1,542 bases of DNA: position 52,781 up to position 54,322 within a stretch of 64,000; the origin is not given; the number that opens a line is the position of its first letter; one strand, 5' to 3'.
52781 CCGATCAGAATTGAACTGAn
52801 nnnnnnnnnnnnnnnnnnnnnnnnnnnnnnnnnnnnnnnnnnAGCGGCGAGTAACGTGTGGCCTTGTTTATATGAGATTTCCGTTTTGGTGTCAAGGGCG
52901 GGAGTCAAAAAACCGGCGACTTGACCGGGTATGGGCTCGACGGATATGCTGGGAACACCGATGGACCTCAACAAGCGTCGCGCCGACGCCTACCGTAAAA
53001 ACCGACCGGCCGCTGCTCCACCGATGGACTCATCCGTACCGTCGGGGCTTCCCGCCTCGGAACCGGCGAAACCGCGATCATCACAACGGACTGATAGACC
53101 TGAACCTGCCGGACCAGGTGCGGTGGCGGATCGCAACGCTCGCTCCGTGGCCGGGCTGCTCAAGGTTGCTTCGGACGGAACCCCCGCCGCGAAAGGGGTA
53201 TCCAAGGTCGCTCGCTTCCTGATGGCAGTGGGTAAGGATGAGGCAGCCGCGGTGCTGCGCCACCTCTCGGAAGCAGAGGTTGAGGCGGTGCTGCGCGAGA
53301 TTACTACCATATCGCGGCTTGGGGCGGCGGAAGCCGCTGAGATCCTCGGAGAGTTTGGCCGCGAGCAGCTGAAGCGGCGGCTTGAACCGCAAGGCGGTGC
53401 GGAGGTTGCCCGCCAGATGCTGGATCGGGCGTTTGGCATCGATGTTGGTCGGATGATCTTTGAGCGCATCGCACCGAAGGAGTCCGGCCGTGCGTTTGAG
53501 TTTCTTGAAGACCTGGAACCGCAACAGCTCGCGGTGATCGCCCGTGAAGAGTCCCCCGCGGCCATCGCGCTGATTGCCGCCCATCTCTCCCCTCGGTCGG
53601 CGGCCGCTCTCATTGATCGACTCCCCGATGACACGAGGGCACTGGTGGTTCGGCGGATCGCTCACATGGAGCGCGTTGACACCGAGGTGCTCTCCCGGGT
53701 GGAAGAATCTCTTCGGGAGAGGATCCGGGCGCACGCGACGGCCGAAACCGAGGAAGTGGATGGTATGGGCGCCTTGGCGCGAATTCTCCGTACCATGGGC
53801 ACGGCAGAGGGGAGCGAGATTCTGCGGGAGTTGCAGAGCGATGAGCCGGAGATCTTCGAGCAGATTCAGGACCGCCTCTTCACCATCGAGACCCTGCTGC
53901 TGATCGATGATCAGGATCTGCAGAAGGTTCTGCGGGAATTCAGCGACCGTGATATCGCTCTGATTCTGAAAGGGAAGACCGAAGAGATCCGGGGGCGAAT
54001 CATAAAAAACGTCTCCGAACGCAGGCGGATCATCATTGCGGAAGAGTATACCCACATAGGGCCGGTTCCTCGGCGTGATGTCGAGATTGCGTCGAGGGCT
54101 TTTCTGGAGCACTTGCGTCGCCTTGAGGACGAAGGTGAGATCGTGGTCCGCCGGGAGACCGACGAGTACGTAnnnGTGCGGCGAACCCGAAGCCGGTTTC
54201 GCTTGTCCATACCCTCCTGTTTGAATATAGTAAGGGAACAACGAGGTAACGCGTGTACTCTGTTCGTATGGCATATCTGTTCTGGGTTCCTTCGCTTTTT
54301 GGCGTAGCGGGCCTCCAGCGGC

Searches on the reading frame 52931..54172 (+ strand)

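Call 42: search_protein_families(library=pfam, proteins=[window:52931-54172:+], max_evalue=0.00001)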
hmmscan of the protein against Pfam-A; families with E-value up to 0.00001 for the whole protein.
window:52931-54172:+ (414 aa): 4 families
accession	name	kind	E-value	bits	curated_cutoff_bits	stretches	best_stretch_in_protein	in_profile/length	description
PF01706.21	FliG_C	-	3.6e-30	104.8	23.3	1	300-405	2-107/108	FliG C-terminal domain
PF14842.11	FliG_N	-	3.2e-26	92.4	25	1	88-187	3-102/104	FliG N-terminal domain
PF14841.11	FliG_M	-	1.5e-22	80.1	25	1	197-270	1-74/76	FliG middle domain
PF03448.22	MgtE_N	-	1e-09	39.3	25.9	0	189-260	7-76/102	MgtE intracellular N domain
